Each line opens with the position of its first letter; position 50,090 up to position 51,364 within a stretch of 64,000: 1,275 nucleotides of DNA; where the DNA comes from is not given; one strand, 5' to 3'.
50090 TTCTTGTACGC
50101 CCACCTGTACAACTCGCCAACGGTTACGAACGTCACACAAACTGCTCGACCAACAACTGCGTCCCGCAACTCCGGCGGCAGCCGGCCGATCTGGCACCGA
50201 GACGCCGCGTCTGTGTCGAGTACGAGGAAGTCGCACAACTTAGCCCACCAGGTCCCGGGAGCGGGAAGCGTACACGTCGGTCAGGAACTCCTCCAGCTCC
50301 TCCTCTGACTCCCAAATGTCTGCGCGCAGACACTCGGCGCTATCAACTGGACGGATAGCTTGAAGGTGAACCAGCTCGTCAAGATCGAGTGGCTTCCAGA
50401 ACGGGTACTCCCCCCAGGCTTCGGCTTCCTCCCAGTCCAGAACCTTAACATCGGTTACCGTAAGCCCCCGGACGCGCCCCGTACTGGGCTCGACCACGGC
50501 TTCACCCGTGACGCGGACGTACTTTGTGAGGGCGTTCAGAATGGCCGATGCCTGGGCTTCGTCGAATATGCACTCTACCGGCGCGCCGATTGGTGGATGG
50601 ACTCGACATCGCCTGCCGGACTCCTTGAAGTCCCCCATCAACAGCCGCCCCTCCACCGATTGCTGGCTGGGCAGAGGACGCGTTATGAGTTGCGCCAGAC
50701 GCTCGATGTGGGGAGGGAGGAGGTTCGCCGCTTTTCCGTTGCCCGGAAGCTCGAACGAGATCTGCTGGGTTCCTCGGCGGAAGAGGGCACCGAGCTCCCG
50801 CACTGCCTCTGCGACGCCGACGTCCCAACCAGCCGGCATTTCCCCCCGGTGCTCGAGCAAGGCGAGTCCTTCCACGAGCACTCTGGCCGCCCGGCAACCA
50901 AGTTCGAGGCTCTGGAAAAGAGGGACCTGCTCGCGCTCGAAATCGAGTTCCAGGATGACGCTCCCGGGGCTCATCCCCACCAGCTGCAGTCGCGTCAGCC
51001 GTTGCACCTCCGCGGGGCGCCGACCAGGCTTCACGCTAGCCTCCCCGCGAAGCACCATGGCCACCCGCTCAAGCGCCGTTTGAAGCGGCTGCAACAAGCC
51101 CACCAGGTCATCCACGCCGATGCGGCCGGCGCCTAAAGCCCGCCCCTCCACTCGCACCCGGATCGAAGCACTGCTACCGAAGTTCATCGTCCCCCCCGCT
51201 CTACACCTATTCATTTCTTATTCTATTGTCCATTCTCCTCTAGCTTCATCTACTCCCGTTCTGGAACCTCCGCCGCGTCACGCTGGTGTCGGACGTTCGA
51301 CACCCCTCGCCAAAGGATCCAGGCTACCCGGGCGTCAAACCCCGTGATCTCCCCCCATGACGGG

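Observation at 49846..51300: Lower-GC VapC PIN toxin with an atypically large (315 aa) uncharacterised upstream partner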

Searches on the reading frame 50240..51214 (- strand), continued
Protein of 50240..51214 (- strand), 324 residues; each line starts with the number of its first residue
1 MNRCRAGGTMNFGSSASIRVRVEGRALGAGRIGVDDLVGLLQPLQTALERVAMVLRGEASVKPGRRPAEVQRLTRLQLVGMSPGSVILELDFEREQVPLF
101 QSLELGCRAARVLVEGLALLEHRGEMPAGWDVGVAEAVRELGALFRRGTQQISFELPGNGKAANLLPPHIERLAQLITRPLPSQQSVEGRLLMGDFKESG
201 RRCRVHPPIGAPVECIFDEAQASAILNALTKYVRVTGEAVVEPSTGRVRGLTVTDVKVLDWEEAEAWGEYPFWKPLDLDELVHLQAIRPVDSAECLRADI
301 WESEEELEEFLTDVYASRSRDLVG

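Call 84: find_encoding_contigs(protein=P0118, flank=3000, max_places=3)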
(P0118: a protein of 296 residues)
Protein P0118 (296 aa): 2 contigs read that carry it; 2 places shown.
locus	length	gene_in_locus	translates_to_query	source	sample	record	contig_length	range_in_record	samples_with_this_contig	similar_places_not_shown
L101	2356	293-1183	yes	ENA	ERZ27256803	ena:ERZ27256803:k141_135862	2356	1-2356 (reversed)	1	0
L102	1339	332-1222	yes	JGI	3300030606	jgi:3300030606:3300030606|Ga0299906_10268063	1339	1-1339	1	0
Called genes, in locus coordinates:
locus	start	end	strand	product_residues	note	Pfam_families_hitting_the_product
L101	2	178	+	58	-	?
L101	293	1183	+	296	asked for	-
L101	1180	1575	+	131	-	PF02661:Fic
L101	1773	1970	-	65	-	-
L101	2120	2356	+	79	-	?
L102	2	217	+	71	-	?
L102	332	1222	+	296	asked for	-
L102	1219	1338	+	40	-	?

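Call 90: fold_search(model_id=the predicted structure, library=viral)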
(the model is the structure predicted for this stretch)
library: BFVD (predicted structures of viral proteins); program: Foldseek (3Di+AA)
matches with E <= 10: 581; with E <= 0.001: 3
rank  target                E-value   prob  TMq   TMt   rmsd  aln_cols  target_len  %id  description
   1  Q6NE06                9.7e-08  1.00  0.33  0.28  10.1       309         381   16  Uncharacterized protein [Leptospira phage LE1]
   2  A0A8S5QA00            1.0e-07  1.00  0.31  0.28  12.3       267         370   13  DUF6575 domain-containing protein [Siphoviridae sp. ctoic9]
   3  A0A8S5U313            7.3e-04  1.00  0.21  0.19   4.5        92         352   10  Host cell surface-exposed lipoprotein [Siphoviridae sp. ctoyo6]
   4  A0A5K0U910            2.5e-03  1.00  0.20  0.13   4.9        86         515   17  Exodeoxyribonuclease VII large subunit [Yasminevirus sp. GU-2018]
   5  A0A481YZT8            3.5e-03  1.00  0.18  0.14   7.6       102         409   14  Exodeoxyribonuclease VII large subunit [Mimivirus LCMiAC01]
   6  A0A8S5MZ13            4.1e-03  1.00  0.20  0.36   4.6        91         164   14  Uncharacterized protein [Podoviridae sp. ctlSr7]
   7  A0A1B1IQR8            4.9e-03  0.97  0.17  0.31  17.3       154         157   12  (no name in the UniProt tables at hand)
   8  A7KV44                6.2e-03  1.00  0.21  0.06  11.8       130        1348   15  (no name in the UniProt tables at hand)
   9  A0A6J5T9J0            7.8e-03  0.44  0.20  0.21  16.9       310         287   11  DNA ligase [uncultured Caudovirales phage]
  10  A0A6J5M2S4            1.1e-02  1.00  0.19  0.46   7.6        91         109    4  Uncharacterized protein [uncultured Caudovirales phage]
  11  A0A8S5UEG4            1.3e-02  1.00  0.19  0.51   5.3        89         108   18  Uncharacterized protein [Podoviridae sp. ctjVy23]
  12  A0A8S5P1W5            1.3e-02  0.90  0.21  0.38   8.0       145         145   17  Uncharacterized protein [Myoviridae sp. ctakU3]
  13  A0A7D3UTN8            1.6e-02  0.99  0.19  0.45   5.7        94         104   12  Uncharacterized protein [Fadolivirus FV1/VV64]
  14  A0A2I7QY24            1.7e-02  0.94  0.19  0.41   6.3       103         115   12  (no name in the UniProt tables at hand)
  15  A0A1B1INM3            2.1e-02  0.91  0.20  0.24  12.1       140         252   18  (no name in the UniProt tables at hand)
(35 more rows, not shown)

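Call 102: search_protein_families(library=padloc, alignment_id=A2, max_evalue=0.001)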
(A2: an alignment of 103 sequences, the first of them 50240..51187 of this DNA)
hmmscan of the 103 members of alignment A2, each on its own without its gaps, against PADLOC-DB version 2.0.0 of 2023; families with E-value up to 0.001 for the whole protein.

A. member 1, window:50240-51187:- (315 aa): 0 families

B. families by the number of members that match (of 103 scanned): 7 families
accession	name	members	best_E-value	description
PDLC04575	PDC-M32A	31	1.2e-11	-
PDLC04574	PDC-M32A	19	5.6e-07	-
PDLC04576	PDC-M32A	14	3.9e-08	-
PDLC04747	PDC-M63B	6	7e-05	-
PDLC04577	PDC-M32A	3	2.3e-05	-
PDLC04749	PDC-M63B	3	0.00017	-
PDLC04748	PDC-M63B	1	0.00097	-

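Call 110: search_dna_similar(query=window:50243-51187:-, collection=plasmids, mode=protein, max_evalue=0.001, max_rows=15)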
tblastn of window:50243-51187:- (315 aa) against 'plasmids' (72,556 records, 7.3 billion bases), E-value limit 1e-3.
No match.

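Call 111: search_dna_similar(query=window:50243-51187:-, collection=phages, mode=protein, max_evalue=0.001, max_rows=15)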
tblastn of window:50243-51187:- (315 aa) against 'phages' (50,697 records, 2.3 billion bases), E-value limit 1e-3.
No match.

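Call 112: search_dna_similar(query=L036:9974-10960:+, collection=plasmids, mode=protein, max_evalue=0.001, max_rows=15)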
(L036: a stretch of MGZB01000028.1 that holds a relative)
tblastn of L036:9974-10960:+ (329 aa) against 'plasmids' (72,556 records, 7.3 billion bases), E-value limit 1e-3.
No match.

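Call 113: search_dna_similar(query=P0133, collection=plasmids, mode=protein, max_evalue=0.001, max_rows=15)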
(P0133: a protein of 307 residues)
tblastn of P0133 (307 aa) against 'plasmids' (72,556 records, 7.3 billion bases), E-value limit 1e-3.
No match.

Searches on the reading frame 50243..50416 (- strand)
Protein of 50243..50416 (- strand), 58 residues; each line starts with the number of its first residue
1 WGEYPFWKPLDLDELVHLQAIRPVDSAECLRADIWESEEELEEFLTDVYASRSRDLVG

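Call 57: find_homologous_proteins(query=A4, max_evalue=0.001)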
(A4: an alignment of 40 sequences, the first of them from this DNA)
Query A4 (40 sequences) (58 aa, profile of the alignment): 562 proteins with E <= 0.001 among 1440 candidates; the best 120 are listed.
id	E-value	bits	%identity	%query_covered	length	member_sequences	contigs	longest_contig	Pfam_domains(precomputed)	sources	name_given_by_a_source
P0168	2.2e-20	90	26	86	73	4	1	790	-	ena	-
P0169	4.6e-20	89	31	86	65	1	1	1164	-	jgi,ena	-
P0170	5.3e-20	89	26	86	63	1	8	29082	-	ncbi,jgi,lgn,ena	-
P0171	8.4e-20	88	35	59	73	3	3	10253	-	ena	-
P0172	1.5e-19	87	31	60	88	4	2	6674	-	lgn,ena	-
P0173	1.7e-19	87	28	43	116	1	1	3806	-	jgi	-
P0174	1.8e-19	87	36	43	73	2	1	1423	-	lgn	-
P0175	2.1e-19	87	48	43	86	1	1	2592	-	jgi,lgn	jgi:hypothetical protein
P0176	2.3e-19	87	36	81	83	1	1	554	-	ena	-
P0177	2.5e-19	86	26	86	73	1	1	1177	-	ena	-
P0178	2.7e-19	86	35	93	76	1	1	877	-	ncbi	-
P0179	3.5e-19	86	33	78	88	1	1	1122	-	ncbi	-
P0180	4.4e-19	86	38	59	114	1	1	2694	-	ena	-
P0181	4.5e-19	86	25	91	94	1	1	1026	-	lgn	-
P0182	4.6e-19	86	31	60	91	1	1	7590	-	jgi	-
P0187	8.2e-19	85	28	91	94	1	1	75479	-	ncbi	-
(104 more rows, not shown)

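Call 59: find_encoding_contigs(protein=P0170, flank=2500, max_places=5)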
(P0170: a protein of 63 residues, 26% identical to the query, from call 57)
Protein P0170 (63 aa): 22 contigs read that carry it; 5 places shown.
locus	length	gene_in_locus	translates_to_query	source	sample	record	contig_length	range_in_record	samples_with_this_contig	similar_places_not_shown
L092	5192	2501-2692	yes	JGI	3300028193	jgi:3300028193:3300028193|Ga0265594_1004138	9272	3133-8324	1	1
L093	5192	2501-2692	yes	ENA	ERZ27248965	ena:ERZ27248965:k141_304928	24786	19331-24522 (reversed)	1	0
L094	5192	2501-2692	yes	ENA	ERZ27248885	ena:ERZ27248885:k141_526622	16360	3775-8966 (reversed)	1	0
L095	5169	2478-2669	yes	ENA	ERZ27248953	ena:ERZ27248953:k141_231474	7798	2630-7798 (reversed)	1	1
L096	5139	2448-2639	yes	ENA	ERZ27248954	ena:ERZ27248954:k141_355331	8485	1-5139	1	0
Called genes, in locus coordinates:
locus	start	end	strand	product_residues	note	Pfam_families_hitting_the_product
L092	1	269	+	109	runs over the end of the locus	PF04266:ASCH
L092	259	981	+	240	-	PF23023:Anti-Pycsar_Apyc1 (weak), PF12706:Lactamase_B_2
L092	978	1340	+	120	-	-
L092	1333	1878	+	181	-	-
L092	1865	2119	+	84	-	-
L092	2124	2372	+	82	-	-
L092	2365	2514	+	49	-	-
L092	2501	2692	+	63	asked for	-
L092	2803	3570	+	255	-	-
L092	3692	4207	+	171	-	PF01695:IstB_IS21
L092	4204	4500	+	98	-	-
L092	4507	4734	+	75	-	-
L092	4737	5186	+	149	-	PF05866:RusA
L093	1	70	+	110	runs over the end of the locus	?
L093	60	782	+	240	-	PF23023:Anti-Pycsar_Apyc1 (weak), PF12706:Lactamase_B_2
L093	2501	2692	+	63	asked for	-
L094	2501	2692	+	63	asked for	-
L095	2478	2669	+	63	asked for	-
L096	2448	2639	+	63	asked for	-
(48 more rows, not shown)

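Call 60: find_encoding_contigs(protein=P0187, flank=2500, max_places=3)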
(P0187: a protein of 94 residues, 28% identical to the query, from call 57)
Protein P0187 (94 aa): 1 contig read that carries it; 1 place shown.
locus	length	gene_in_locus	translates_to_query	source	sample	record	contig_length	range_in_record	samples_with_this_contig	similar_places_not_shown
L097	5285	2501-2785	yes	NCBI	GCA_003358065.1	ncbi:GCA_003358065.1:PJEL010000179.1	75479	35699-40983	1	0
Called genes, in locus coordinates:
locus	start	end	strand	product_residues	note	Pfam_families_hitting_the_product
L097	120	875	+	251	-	PF02593:DUF166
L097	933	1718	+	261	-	PF01656:CbiA, PF02374:ArsA_ATPase, PF10609:ParA (faint), PF13614:AAA_31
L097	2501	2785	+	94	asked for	-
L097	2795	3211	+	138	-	PF01850:PIN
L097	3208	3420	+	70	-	-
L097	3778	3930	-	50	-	PF18480:DUF5615 (weak)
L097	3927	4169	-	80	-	PF04255:DUF433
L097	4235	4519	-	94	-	-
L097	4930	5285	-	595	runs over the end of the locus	PF00580:UvrD-helicase, PF13604:AAA_30 (faint), PF13245:AAA_19, PF13361:UvrD_C, PF13538:UvrD_C_2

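Call 66: find_related_loci(query=A5, collection=viral_contigs, flank=4000)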
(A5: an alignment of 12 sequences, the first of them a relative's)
Query A5 (63 aa) in viral_contigs; peptide patterns used: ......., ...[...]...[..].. (x = any residue, [..] = any of these).
43 stretches matched a pattern; 3 encode a relative of the query (tblastn E <= 1e-3); 3 distinct loci.
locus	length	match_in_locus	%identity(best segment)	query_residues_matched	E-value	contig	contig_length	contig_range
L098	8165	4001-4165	60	5-59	9e-22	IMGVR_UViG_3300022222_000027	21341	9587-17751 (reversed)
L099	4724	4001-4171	61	1-57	2e-18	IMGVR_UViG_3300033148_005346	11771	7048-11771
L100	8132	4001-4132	68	8-51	2e-17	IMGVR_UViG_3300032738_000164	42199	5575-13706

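Call 80: search_solved_structures(query=A4, max_evalue=10, show_alignments=3)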
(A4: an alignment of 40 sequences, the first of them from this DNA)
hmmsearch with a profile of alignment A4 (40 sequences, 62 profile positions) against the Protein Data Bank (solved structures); distinct sequences matched with E-value up to 10: 0.

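Call 96: find_related_loci(query=A5, collection=metagenome_contigs, flank=4000)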
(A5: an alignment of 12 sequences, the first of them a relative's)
Query A5 (63 aa) in metagenome_contigs; peptide patterns used: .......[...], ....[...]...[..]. (x = any residue, [..] = any of these).
600 stretches matched a pattern (row limit reached: there are more); 101 encode a relative of the query (tblastn E <= 1e-3); the best 80 are kept; 80 distinct loci.
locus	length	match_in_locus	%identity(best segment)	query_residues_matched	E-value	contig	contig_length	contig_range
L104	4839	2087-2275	100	1-63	2e-39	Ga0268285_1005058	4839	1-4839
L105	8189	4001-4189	100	1-63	2e-39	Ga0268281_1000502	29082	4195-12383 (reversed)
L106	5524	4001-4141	83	5-51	7e-25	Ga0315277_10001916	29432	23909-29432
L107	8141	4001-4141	83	5-51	1e-24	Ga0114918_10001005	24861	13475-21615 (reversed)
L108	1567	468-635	70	5-60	1e-23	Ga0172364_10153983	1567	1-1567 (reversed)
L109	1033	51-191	83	5-51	8e-24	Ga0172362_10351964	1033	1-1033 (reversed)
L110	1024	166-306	81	5-51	2e-23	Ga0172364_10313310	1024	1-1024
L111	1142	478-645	70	5-59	7e-23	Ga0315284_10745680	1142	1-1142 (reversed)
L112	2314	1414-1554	77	5-51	2e-22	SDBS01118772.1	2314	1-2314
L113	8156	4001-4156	69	4-55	1e-21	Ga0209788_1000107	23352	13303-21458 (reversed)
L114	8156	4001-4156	69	4-55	2e-21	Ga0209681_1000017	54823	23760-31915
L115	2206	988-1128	70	5-51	3e-21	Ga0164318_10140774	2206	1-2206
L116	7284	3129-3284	69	4-55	2e-21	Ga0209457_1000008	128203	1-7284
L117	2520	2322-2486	62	5-59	7e-21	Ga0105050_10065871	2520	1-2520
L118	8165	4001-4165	64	5-59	7e-21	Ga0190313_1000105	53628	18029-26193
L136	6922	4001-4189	56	4-62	2e-19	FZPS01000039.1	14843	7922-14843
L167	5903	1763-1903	66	5-51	5e-18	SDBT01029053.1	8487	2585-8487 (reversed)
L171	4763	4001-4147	67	3-51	9e-18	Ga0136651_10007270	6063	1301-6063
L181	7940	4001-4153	59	11-61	6e-16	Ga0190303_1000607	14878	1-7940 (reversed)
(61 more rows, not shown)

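Call 99: search_protein_families(library=phrogs, proteins=[L136:2716-3537:+, L136:4479-5186:+, L136:5498-6739:+, L181:1334-2029:+, L181:4189-4719:+, L181:2184-2729:+, L171:3114-3881:+, L171:1035-1697:+, L171:35-784:+, L167:3677-4492:+], max_evalue=0.00001)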
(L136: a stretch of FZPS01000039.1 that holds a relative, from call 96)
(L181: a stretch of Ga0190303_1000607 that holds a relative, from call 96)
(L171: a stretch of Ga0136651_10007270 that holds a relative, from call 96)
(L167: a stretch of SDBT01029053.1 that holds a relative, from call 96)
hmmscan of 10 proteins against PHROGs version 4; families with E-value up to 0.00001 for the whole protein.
L136:2716-3537:+ (273 aa): 3 families
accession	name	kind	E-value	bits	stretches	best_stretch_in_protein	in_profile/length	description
phrog_16641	-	tail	2.2e-20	72.9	1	26-254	855-1085/1296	tail fiber protein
phrog_19279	-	other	1.4e-12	47.7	1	26-97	446-515/794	phosphodiesterase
phrog_17803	-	other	2.9e-06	27.2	1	23-123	297-396/538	phosphodiesterase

L136:4479-5186:+ (235 aa): 1 family
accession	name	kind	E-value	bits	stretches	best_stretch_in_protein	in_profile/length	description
phrog_22762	-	unknown function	2.6e-14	54.2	1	15-101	11-94/343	-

L136:5498-6739:+ (413 aa): 0 families

L181:1334-2029:+ (231 aa): 4 families
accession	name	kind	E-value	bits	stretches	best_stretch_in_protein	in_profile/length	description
phrog_2657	-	transcription regulation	5.8e-31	108.6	1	17-224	11-224/243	transcriptional regulator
phrog_129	-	transcription regulation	1e-17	65.9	1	16-109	7-99/273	transcriptional regulator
phrog_1136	-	unknown function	4.8e-15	56.9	1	20-120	12-105/244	-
phrog_2812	-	unknown function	8.6e-15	56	1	23-107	13-93/288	-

L181:4189-4719:+ (176 aa): 0 families

L181:2184-2729:+ (181 aa): 0 families

L171:3114-3881:+ (255 aa): 3 families
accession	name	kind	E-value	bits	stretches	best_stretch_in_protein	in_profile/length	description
phrog_51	-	head and packaging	1e-29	105.1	1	14-247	39-255/261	terminase small subunit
phrog_17390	-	unknown function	6.6e-09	36.5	1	61-107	2-49/69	-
phrog_2606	-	head and packaging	2.8e-07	31.2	1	20-144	50-173/310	terminase small subunit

L171:1035-1697:+ (220 aa): 1 family
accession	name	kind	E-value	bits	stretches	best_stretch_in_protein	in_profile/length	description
phrog_15167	-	other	5.6e-30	105.4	1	14-212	9-209/211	ATPase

L171:35-784:+ (249 aa): 0 families

L167:3677-4492:+ (271 aa): 3 families
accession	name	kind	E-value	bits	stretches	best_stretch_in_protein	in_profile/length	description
phrog_874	-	unknown function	7.7e-47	161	1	9-262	63-259/277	-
phrog_18361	-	unknown function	4.5e-14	54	1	152-186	1-35/92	-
phrog_27495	-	unknown function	1.5e-06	29.1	0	72-91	77-96/186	-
